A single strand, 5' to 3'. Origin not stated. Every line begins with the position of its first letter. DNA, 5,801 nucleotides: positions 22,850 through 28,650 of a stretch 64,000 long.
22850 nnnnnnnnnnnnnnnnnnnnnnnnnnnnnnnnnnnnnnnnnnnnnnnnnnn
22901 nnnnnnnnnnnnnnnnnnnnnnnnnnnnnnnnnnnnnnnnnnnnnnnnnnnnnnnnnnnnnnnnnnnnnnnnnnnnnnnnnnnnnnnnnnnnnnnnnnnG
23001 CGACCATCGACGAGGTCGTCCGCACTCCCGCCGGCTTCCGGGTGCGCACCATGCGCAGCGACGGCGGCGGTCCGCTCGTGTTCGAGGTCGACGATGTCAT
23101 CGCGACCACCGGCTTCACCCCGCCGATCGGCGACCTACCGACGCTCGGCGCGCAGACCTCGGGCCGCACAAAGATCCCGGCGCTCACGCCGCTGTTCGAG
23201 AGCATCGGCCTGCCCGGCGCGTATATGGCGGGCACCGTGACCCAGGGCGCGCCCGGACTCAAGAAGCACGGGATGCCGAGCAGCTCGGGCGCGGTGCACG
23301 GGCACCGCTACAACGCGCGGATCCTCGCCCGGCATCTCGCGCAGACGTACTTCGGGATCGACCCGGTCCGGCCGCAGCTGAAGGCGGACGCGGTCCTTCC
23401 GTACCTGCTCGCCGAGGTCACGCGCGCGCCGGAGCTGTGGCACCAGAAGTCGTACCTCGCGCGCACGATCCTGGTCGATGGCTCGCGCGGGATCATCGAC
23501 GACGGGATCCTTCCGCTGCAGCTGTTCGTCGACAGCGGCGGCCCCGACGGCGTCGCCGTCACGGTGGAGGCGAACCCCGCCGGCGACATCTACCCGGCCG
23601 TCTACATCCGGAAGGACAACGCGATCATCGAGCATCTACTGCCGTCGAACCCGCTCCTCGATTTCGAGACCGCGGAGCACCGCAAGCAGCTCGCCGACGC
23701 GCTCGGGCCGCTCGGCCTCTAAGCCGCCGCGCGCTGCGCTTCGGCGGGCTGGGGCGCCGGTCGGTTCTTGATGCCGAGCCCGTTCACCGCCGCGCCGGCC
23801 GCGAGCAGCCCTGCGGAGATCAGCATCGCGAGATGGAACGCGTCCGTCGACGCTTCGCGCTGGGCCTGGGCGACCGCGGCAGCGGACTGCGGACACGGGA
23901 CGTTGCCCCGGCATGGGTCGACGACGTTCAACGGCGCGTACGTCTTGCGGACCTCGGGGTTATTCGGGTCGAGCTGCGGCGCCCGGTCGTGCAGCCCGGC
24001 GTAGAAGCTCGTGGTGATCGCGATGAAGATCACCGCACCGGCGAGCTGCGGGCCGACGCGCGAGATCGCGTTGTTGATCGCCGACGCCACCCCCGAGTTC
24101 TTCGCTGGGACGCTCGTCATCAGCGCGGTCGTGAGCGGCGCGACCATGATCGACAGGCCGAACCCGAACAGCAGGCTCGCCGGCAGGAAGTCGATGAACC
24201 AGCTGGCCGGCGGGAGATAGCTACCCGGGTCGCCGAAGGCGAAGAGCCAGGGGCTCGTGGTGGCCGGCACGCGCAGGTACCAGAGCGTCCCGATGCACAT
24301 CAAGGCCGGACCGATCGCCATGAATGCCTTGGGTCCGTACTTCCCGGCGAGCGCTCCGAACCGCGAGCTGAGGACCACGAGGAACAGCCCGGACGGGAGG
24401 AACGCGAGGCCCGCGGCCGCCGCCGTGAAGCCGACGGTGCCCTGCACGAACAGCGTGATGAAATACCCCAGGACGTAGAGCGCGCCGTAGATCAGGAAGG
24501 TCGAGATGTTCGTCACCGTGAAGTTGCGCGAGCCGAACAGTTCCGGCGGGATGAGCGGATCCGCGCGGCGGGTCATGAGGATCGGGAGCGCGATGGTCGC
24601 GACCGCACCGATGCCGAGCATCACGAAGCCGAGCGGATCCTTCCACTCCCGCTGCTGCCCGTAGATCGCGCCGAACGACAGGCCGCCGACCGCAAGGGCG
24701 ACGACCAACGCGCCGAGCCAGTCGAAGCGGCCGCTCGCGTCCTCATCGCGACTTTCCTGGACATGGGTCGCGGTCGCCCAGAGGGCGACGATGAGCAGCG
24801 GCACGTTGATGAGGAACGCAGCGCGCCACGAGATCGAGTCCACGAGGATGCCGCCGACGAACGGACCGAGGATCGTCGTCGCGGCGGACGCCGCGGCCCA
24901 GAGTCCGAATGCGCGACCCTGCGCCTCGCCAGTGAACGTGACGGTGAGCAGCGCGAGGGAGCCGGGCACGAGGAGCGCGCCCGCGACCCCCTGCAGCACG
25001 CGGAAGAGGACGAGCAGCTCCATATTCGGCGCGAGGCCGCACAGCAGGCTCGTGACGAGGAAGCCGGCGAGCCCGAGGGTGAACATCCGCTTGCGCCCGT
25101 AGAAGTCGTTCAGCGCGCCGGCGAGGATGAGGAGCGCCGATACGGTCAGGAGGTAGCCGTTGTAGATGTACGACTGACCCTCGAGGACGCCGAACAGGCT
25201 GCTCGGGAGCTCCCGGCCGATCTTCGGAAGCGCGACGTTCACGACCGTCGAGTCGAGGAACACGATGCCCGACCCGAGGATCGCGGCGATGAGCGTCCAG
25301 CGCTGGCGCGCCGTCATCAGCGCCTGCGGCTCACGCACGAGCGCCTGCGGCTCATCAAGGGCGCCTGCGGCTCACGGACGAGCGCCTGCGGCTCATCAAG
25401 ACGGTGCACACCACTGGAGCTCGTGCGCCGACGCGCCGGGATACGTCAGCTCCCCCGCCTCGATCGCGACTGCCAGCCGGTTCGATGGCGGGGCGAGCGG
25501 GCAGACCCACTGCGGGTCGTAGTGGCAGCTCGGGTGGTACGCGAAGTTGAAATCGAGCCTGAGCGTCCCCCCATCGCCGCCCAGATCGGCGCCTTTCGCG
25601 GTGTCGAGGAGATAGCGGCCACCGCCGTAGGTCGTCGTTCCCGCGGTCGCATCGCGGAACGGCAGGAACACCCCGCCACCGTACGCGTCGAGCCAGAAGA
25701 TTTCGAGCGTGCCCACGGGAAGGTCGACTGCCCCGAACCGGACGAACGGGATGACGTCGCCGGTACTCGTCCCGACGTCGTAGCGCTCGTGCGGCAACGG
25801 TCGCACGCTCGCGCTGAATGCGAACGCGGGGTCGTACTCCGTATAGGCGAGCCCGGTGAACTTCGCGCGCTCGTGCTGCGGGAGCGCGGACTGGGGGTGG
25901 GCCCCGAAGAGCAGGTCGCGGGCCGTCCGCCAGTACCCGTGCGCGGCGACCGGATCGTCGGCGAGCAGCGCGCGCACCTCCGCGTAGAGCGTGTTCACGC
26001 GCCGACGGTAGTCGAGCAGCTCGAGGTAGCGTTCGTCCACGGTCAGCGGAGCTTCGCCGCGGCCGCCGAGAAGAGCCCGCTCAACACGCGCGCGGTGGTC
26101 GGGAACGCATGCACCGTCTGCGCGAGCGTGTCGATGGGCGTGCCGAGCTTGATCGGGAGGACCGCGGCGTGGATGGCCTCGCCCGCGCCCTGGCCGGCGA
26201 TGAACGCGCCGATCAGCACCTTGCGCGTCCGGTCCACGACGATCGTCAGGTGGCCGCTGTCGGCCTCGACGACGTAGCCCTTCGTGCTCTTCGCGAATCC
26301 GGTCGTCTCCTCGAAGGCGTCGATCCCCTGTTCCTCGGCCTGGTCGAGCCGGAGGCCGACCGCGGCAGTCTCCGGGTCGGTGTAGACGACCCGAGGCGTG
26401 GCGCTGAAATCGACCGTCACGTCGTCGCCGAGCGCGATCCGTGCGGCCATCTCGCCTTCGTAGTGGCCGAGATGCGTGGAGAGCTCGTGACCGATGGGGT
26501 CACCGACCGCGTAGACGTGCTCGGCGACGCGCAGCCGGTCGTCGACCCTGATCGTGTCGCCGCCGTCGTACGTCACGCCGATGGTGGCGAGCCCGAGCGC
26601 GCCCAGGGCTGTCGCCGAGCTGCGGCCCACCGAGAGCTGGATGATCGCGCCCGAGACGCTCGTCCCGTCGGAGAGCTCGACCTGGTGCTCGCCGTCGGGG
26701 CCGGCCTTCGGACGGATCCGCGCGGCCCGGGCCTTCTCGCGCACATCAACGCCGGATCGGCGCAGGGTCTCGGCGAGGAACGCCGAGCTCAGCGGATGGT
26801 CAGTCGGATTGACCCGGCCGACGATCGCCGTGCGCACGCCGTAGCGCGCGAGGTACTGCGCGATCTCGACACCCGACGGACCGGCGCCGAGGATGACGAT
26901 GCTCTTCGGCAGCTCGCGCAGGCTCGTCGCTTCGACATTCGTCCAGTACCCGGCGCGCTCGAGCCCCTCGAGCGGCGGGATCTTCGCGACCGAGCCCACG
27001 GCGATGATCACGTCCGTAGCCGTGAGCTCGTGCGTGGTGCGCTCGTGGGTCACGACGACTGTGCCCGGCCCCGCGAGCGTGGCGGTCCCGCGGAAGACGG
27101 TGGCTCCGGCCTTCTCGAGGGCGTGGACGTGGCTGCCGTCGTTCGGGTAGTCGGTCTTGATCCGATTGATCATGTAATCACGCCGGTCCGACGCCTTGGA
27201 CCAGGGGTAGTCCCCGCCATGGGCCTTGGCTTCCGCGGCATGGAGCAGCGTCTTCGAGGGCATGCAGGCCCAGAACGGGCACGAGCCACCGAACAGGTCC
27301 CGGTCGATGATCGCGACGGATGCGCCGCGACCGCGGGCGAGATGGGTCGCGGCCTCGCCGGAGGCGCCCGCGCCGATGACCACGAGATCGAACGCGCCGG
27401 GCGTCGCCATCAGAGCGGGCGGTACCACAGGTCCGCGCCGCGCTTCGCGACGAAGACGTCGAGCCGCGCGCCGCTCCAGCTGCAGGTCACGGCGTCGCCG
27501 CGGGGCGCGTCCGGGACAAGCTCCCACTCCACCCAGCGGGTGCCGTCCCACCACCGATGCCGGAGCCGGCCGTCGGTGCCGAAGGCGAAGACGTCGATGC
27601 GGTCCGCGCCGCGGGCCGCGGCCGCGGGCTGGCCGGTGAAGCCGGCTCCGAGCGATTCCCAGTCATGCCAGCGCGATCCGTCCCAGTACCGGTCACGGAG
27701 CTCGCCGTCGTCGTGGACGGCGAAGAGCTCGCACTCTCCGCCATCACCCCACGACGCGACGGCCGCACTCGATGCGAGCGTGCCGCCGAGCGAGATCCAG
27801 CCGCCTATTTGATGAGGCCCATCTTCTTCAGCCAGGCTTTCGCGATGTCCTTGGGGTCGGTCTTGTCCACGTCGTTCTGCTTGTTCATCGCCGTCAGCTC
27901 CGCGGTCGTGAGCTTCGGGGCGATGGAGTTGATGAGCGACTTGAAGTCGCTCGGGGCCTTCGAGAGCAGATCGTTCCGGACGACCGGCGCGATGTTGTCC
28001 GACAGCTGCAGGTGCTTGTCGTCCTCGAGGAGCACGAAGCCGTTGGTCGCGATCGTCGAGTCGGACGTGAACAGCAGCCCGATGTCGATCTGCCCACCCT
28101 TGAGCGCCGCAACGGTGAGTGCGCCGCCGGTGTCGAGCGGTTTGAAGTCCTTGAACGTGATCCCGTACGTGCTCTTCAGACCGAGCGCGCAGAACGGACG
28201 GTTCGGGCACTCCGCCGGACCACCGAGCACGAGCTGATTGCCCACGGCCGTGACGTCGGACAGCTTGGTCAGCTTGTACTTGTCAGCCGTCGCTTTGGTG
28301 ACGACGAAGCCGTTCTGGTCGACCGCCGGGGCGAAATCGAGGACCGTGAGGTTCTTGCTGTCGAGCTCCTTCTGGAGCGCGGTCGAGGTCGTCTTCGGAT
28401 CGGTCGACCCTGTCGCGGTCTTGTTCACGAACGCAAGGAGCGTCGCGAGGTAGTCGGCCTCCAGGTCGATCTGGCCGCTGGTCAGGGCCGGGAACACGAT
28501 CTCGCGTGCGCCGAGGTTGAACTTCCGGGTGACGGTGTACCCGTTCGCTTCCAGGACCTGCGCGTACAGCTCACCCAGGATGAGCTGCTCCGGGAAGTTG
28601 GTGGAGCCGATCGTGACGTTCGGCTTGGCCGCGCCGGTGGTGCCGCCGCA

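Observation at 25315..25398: Chain of TGATG stop-start overlaps through two duplicated Arg-rich mini-ORFs upstream of a DHA2 efflux pump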

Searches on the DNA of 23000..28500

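Call 16: search_rna_families(source=window, start=23000, end=28500, threshold=evalue, max_evalue=1)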
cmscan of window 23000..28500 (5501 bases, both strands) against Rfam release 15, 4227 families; matches with E-value up to 1: 0.
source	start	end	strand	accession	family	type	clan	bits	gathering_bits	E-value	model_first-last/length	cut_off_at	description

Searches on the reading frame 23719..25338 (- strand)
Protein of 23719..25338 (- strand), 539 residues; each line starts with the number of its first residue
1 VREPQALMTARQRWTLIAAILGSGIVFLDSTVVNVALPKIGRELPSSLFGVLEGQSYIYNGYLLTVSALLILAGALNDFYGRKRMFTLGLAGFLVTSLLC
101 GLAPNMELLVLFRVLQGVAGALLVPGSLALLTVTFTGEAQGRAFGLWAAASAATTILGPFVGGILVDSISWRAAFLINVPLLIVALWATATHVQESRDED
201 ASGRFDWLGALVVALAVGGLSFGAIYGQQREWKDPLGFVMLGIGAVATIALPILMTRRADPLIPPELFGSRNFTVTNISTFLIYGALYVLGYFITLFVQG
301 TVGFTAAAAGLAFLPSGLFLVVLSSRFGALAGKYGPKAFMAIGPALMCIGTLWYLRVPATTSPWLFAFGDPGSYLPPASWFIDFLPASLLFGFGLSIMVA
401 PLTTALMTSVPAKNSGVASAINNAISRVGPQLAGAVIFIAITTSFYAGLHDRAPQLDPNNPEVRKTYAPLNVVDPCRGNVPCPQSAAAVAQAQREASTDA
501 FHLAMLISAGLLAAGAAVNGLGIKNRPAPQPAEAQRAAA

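Call 7: search_protein_families(library=pfam, proteins=[window:23719-25338:-])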
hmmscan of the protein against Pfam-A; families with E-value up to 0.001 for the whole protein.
window:23719-25338:- (539 aa): 2 families
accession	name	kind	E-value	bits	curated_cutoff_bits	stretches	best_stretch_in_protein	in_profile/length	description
PF07690.21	MFS_1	-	1.3e-43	149.7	33.4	1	20-430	2-343/347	Major Facilitator Superfamily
PF00083.30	Sugar_tr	-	0.00039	19.9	22.3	1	71-119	64-115/452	Sugar (and other) transporter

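Call 26: search_protein_families(library=ncbifam, proteins=[window:23719-25317:-])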
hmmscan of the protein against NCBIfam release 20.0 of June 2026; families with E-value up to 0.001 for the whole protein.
window:23719-25317:- (532 aa): 54 families (the best 25 are shown)
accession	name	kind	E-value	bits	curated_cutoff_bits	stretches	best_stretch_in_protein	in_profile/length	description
TIGR00711.1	efflux_EmrB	subfamily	1.3e-65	222.1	230.2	1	8-493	3-463/485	DHA2 family efflux MFS transporter permease subunit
NF000025.1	MFS_efflux_tcmA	exception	1.1e-47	163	999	1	4-437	23-434/538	tetracenomycin C efflux MFS transporter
NF000391.1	EmrB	exception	2e-41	142.2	925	1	6-464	10-448/501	multidrug efflux MFS transporter permease subunit EmrB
NF000031.1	MFS_efflux_LmrA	exception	1.3e-38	132.9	850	1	3-439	26-441/484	lincomycin efflux MFS transporter Lmr(A)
NF033896.2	MFS_LfrA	equivalog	1.5e-36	126.1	825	1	3-441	15-430/504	efflux MFS transporter LfrA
NF000089.1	qac_MFS_AB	exception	5.2e-33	114.6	900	1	1-430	12-421/514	QacA/B family quaternary ammonium compound efflux MFS transporter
NF012169.0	qepA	equivalog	2.1e-31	109.1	1075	1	3-521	16-507/511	fluoroquinolone efflux MFS transporter QepA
NF040856.1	FexB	exception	3.1e-31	108.7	950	1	9-365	14-369/469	chloramphenicol/florfenicol efflux MFS transporter FexB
NF000218.1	FexA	exception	5e-30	104.6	900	1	21-362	35-375/475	chloramphenicol/florfenicol efflux MFS transporter FexA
NF011571.1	PRK14995.1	subfamily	9.3e-29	100.5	701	1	7-442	5-419/493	SmvA family efflux MFS transporter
NF000009.1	tet_MFS_Tcr3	exception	9.1e-28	97.1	1000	1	4-458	27-461/512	tetracycline efflux MFS transporter Tcr3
NF007799.0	PRK10504.1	subfamily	2.9e-27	95.7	426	1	3-308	6-305/471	multidrug transporter subunit MdtD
NF012180.1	tet_MFS_43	exception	2.7e-25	89.4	999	1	7-436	20-429/484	tetracycline efflux MFS transporter Tet(43)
NF000060.1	MFS_efflux_LmrB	exception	3.9e-25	88.6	800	1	9-445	19-430/479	lincomycin efflux MFS transporter Lmr(B)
NF000095.1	tet_MFS_OtrB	exception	3.1e-22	78.8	999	1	2-434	20-437/563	oxytetracycline resistance efflux MFS transporter OtrB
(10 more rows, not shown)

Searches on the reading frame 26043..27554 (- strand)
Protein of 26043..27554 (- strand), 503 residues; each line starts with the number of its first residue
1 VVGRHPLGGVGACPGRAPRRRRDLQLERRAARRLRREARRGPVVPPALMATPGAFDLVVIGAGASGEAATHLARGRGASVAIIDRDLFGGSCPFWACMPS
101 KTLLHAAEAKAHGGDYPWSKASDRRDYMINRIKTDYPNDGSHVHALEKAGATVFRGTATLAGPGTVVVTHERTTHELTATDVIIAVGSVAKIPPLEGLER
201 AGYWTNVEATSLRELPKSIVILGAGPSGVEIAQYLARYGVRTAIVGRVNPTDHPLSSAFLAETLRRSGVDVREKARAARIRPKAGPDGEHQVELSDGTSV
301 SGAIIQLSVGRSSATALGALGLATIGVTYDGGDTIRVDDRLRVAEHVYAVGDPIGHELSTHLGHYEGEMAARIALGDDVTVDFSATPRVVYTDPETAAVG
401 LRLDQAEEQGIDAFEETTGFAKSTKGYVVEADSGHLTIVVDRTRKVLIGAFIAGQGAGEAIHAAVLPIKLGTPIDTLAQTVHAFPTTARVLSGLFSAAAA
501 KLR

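Call 7: search_protein_families(library=pfam, proteins=[window:26043-27554:-])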
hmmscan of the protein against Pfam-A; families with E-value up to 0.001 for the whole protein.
window:26043-27554:- (503 aa): 13 families
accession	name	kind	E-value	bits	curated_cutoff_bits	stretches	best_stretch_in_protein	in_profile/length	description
PF07992.20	Pyr_redox_2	-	1.3e-42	146.7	26.1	1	55-354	1-277/291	Pyridine nucleotide-disulphide oxidoreductase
PF02852.28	Pyr_redox_dim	-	3.8e-20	72.6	25.3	1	386-489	1-104/110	Pyridine nucleotide-disulphide oxidoreductase, dimerisation domain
PF00070.33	Pyr_redox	-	3.5e-10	40.7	22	1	218-288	1-72/82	Pyridine nucleotide-disulphide oxidoreductase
PF01494.25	FAD_binding_3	-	5e-07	29.7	22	1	219-252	4-37/349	FAD binding domain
PF13738.12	Pyr_redox_3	-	8.7e-07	28.9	30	1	173-298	119-253/305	Pyridine nucleotide-disulphide oxidoreductase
PF01946.23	Thi4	-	1.2e-06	28.4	26.2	0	218-246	19-48/235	Thi4 family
PF13450.12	NAD_binding_8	-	2.5e-06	28.1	21.9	0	59-94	1-37/68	NAD(P)-binding Rossmann-like domain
PF01266.30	DAO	-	4.5e-06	26.9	27.9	0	56-90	1-37/353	FAD dependent oxidoreductase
PF03486.20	HI0933_like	-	2.5e-05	24.3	50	0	56-85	2-31/244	HI0933-like protein Rossmann domain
PF00890.30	FAD_binding_2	-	0.00014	21.6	20.4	0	56-96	1-41/414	FAD binding domain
PF01262.27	AlaDh_PNT_C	-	0.00019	21.4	23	0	56-86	30-60/214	Alanine dehydrogenase/PNT, C-terminal domain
PF13434.12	Lys_Orn_oxgnase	-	0.00037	20.2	21.3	1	169-238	138-210/339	L-lysine 6-monooxygenase/L-ornithine 5-monooxygenase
PF12831.13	FAD_oxidored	-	0.00078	19.3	27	0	56-90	1-36/416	FAD dependent oxidoreductase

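Call 26: search_protein_families(library=ncbifam, proteins=[window:26043-27410:-])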
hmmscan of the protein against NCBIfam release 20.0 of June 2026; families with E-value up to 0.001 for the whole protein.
window:26043-27410:- (455 aa): 52 families (the best 25 are shown)
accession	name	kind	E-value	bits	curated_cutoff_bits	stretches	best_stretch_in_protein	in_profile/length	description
TIGR02053.1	MerA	equivalog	5e-76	256.6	454.45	1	7-442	1-445/465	mercury(II) reductase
TIGR01350.1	lipoamide_DH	equivalog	9.2e-72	242.2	408.8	1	7-450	2-454/461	dihydrolipoyl dehydrogenase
NF004991.0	PRK06370.1-3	subfamily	3.3e-62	210.7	620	1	6-443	35-480/509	FAD-containing oxidoreductase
NF004992.0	PRK06370.1-4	equivalog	2.7e-57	194.2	629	1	6-447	4-452/459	FAD-containing oxidoreductase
NF003585.0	PRK05249.1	equivalog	6.3e-54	183.3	465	1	6-440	6-447/464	Si-specific NAD(P)(+) transhydrogenase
NF004776.0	PRK06116.1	equivalog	9.5e-54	183.1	480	1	6-441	4-444/450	glutathione-disulfide reductase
NF010311.1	PRK13748.1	subfamily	2.3e-53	181.9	600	1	8-438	99-536/560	mercury(II) reductase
NF004947.0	PRK06292.2-5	equivalog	9.8e-52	176.4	592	1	6-447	3-455/474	dihydrolipoyl dehydrogenase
NF004946.0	PRK06292.2-4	subfamily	4.9e-51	174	634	1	6-450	3-470/487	dihydrolipoyl dehydrogenase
NF004943.0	PRK06292.2-1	equivalog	1.5e-50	172.3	432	1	7-443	4-448/456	dihydrolipoyl dehydrogenase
NF005884.0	PRK07846.1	equivalog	1.8e-49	168.6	501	1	6-432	3-432/454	mycothione reductase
TIGR01424.1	gluta_reduc_2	equivalog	2.7e-47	161.4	606.05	1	7-441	3-440/446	glutathione-disulfide reductase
NF005883.0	PRK07845.1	equivalog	2e-45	155.7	479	1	9-440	5-449/466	NAD(P)H-quinone dehydrogenase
NF004990.0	PRK06370.1-1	equivalog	2.3e-43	148.5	842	1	6-447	4-452/459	FAD-containing oxidoreductase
NF041853.1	hythiocyan_redase_MerA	equivalog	2.8e-43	148.4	650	1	7-448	4-439/440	hypothiocyanous acid reductase MerA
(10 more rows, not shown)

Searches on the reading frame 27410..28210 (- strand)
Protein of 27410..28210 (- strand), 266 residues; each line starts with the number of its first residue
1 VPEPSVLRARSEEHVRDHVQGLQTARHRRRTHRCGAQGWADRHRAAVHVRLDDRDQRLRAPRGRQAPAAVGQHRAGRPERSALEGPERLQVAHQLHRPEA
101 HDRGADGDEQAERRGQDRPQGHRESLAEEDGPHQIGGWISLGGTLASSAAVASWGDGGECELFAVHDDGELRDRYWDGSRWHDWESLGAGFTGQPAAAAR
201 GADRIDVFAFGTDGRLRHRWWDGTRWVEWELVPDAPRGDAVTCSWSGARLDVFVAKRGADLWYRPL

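Call 7: search_protein_families(library=pfam, proteins=[window:27410-28210:-])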
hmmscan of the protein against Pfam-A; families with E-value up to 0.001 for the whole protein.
window:27410-28210:- (266 aa): 1 family
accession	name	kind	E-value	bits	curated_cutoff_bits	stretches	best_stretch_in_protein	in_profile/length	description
PF03984.19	DUF346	-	1.1e-08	35.1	22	1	207-228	4-25/39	Repeat of unknown function (DUF346)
